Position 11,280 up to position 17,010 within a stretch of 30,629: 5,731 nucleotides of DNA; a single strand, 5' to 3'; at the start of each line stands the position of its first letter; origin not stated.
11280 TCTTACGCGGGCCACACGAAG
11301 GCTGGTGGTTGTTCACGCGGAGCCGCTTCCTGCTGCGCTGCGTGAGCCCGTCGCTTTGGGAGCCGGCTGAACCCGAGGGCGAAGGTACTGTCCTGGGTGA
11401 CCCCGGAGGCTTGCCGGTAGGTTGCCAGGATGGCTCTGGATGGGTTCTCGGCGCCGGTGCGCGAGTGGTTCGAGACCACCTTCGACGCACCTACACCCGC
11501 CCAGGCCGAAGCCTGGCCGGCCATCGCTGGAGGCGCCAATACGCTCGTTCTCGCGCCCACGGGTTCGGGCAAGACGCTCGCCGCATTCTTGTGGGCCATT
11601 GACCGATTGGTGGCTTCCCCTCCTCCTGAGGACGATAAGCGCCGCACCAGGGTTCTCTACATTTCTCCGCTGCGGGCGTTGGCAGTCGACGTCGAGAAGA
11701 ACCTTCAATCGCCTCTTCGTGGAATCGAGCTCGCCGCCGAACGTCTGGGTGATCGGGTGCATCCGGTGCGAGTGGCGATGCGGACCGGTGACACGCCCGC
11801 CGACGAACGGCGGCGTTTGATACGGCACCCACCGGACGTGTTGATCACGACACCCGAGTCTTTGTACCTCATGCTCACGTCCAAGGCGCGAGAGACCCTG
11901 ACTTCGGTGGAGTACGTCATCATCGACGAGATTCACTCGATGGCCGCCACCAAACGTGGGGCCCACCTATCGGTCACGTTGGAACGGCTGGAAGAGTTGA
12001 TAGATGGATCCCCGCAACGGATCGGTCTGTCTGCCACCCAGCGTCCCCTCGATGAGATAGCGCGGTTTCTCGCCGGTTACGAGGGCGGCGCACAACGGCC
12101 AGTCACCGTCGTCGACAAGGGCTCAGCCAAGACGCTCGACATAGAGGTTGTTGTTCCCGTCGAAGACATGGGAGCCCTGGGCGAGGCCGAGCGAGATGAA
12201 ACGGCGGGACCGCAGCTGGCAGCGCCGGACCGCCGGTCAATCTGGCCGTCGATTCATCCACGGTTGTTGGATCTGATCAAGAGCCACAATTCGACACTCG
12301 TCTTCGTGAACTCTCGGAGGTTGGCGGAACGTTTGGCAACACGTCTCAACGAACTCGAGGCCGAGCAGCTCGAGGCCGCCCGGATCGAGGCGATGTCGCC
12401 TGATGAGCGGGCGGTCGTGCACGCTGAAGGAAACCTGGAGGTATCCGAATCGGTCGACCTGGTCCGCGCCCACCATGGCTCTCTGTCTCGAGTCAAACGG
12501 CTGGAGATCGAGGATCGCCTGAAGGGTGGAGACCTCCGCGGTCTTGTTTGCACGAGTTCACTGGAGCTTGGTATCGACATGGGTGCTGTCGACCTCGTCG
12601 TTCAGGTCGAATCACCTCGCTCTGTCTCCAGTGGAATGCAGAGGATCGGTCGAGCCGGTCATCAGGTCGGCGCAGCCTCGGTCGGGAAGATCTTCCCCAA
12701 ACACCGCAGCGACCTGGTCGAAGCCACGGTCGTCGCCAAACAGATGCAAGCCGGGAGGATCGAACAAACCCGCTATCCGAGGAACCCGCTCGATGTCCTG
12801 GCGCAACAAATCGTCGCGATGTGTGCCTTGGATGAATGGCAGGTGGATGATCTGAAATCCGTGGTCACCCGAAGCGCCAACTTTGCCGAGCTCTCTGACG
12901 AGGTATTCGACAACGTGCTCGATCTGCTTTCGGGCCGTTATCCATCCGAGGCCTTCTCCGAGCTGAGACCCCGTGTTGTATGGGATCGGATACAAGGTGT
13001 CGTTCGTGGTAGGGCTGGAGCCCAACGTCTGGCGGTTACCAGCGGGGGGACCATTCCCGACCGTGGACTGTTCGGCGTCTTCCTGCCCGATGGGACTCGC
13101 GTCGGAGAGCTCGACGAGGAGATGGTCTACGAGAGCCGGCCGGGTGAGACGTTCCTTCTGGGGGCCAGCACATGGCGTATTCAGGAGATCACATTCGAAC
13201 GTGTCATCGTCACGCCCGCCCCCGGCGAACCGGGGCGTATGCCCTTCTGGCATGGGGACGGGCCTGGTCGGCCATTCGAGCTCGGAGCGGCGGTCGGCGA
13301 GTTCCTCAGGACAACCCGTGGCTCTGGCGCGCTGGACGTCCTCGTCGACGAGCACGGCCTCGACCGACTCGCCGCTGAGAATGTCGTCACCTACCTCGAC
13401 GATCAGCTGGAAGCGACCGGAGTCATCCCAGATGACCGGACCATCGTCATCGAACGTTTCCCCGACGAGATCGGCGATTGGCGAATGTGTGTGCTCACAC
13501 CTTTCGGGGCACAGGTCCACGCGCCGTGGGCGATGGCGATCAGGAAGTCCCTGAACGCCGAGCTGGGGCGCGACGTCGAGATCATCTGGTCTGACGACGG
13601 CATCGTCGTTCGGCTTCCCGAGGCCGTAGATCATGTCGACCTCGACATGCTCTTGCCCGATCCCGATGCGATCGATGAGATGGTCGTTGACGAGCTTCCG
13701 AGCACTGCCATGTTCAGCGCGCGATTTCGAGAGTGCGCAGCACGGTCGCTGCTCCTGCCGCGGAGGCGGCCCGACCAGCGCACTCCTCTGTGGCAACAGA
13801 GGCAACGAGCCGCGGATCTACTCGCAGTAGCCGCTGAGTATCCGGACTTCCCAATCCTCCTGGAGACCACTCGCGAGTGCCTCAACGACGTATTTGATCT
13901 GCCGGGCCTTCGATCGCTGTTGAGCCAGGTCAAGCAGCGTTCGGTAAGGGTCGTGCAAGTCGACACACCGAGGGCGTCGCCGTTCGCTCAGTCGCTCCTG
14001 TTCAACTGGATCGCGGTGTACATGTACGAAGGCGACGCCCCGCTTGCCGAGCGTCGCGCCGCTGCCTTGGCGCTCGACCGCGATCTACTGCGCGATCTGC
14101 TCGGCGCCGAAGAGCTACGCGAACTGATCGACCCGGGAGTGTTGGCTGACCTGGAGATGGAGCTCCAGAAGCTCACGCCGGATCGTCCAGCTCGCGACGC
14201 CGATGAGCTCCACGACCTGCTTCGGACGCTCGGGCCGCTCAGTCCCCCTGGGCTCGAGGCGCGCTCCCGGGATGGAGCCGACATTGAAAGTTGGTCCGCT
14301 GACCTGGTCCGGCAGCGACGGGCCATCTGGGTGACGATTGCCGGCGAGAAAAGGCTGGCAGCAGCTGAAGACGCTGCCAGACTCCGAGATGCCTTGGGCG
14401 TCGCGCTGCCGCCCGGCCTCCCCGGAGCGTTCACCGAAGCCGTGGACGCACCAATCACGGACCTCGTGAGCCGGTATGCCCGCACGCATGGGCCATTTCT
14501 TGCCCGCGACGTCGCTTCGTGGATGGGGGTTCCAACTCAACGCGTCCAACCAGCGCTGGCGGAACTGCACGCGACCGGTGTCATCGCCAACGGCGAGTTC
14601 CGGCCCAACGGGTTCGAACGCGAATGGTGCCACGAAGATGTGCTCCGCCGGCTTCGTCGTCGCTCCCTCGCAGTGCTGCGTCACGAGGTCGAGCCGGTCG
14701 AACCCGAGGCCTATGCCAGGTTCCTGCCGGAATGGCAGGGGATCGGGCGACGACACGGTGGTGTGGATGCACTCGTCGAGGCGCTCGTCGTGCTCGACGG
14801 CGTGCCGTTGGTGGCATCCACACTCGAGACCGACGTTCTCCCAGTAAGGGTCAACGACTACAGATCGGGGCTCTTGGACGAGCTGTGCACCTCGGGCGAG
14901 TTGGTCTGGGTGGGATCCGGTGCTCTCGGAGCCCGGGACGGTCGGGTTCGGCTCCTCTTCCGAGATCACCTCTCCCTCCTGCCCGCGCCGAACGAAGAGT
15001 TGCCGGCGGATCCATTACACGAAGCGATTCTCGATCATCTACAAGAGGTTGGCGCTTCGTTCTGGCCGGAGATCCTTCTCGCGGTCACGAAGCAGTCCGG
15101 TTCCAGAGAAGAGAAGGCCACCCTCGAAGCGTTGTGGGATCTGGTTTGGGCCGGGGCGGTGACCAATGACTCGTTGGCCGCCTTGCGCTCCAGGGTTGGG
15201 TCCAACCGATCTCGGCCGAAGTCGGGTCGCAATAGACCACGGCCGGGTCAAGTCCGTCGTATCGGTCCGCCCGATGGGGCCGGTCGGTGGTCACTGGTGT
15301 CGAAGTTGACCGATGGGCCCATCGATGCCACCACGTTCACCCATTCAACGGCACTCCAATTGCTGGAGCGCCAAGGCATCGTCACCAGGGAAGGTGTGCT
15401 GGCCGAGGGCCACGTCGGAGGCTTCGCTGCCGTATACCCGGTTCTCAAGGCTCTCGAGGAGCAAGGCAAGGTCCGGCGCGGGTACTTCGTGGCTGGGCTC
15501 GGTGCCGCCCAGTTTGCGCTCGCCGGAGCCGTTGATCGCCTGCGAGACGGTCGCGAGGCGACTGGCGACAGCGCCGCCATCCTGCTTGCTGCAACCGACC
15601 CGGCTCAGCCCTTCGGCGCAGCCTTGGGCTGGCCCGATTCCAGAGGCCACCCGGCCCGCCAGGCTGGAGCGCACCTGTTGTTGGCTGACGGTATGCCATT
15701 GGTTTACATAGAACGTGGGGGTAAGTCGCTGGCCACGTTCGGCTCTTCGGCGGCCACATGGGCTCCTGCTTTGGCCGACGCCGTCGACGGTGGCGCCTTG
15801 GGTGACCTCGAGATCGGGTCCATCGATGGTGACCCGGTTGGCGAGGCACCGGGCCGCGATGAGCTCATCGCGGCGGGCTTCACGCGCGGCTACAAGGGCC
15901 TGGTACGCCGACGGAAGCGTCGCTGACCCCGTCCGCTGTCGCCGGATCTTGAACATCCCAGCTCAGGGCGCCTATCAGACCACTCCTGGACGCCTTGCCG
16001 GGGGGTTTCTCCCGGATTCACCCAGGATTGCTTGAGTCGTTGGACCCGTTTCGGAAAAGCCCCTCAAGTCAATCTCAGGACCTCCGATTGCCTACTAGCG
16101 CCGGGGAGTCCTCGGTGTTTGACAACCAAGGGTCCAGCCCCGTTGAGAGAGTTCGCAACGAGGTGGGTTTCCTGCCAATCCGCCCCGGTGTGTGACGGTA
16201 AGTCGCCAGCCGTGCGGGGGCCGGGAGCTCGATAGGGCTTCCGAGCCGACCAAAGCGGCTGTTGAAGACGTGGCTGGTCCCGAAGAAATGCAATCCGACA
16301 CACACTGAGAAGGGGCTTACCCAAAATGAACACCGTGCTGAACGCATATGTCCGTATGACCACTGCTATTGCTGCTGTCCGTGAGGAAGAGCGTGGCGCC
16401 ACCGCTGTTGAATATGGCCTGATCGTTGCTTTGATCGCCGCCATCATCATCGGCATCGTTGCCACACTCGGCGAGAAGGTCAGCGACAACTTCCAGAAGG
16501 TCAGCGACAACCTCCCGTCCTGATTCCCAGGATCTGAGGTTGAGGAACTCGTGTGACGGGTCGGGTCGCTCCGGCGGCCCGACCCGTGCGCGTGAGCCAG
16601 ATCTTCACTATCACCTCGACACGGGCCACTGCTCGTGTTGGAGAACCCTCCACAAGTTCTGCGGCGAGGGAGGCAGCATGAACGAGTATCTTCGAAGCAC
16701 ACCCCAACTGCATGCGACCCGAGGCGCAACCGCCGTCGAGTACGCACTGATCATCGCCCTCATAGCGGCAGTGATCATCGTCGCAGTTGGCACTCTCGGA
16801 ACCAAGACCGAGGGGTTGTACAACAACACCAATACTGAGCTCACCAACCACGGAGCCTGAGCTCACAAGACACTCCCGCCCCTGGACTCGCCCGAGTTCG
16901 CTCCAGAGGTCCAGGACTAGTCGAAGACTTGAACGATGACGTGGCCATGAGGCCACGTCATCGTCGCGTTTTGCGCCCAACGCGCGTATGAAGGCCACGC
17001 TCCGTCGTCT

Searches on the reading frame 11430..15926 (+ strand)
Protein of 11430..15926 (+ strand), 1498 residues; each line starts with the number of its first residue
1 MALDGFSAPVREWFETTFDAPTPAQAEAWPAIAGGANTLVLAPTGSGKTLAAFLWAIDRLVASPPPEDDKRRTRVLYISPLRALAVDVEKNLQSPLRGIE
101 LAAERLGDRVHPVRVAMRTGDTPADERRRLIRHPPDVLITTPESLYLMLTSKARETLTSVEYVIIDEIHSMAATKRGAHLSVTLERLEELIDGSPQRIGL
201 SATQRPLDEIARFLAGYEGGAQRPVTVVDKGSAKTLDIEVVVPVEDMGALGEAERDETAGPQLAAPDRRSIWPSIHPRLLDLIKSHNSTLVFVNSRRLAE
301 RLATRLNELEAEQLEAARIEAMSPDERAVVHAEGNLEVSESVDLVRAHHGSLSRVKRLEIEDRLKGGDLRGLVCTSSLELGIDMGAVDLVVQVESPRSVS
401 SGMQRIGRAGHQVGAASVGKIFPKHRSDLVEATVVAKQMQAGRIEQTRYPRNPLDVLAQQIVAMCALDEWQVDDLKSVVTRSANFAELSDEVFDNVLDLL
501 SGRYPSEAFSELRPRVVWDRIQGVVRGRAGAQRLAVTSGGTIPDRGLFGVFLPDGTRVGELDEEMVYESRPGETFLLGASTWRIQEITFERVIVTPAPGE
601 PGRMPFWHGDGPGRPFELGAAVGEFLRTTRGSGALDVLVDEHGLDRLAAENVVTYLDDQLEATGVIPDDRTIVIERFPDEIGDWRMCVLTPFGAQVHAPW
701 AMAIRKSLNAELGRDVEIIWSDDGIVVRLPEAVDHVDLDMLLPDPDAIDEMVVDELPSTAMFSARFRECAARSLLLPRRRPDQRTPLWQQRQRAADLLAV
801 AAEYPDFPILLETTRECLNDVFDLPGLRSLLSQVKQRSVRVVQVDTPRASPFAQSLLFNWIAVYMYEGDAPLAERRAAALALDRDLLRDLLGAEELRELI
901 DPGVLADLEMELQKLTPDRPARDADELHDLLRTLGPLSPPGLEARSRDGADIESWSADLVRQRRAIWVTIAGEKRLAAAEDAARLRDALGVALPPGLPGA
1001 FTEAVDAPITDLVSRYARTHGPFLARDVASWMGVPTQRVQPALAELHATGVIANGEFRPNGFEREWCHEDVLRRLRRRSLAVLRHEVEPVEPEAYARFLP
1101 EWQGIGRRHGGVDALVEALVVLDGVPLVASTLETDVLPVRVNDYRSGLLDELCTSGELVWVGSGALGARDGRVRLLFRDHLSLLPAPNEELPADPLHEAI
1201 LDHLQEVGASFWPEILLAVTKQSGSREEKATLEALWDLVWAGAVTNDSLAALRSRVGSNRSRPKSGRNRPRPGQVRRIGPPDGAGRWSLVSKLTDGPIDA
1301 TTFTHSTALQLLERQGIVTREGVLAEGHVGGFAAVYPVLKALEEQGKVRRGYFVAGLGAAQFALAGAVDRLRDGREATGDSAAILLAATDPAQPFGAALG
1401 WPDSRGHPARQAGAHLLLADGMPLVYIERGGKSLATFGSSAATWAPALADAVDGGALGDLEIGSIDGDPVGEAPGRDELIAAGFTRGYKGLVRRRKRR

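Call 18: search_protein_families(library=pfam, proteins=[window:11430-15926:+], max_evalue=0.001)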
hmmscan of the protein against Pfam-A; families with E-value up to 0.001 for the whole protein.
window:11430-15926:+ (1498 aa): 9 families
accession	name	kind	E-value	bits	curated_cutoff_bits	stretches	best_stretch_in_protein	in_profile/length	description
PF08494.16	DEAD_assoc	-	3.2e-60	203.7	23.5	1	666-853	1-191/191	DEAD/H associated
PF19306.5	WH_Lhr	-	2.1e-52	177.3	27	1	438-604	2-168/168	Large helicase-related protein, winged helix domain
PF00270.35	DEAD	-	1e-34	120.1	26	1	22-205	1-161/167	DEAD/DEAH box helicase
PF23234.1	WH4_Lhr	-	1.4e-28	98.8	27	1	1299-1381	3-85/87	Large helicase-related protein, winged-helix domain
PF23236.1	WH2_Lhr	-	5.2e-25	88.5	27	1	898-1003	1-104/105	Large helicase-related protein, winged-helix domain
PF23235.1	WH3_Lhr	-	8.1e-18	65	27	1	1095-1179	6-91/95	Large helicase-related protein, winged-helix domain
PF00271.37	Helicase_C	-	1.7e-16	60.9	23.5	1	345-410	42-107/110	Helicase conserved C-terminal domain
PF06224.18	AlkZ-like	-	1e-07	32.4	25.9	1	913-1053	78-215/329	DNA glycosylase AlkZ-like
PF04851.21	ResIII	-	3.8e-07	30.6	22.5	1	23-203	6-161/164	Type III restriction enzyme, res subunit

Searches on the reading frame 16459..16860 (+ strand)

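Call 5: search_protein_families(library=pfam, proteins=[window:16459-16860:+], max_evalue=0.01)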
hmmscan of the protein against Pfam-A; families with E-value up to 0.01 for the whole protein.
window:16459-16860:+ (133 aa): 1 family
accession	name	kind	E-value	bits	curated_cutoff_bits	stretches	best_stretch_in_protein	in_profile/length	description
PF04964.19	Flp_Fap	-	3.7e-10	39.9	32.2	1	88-116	6-34/46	Flp/Fap pilin component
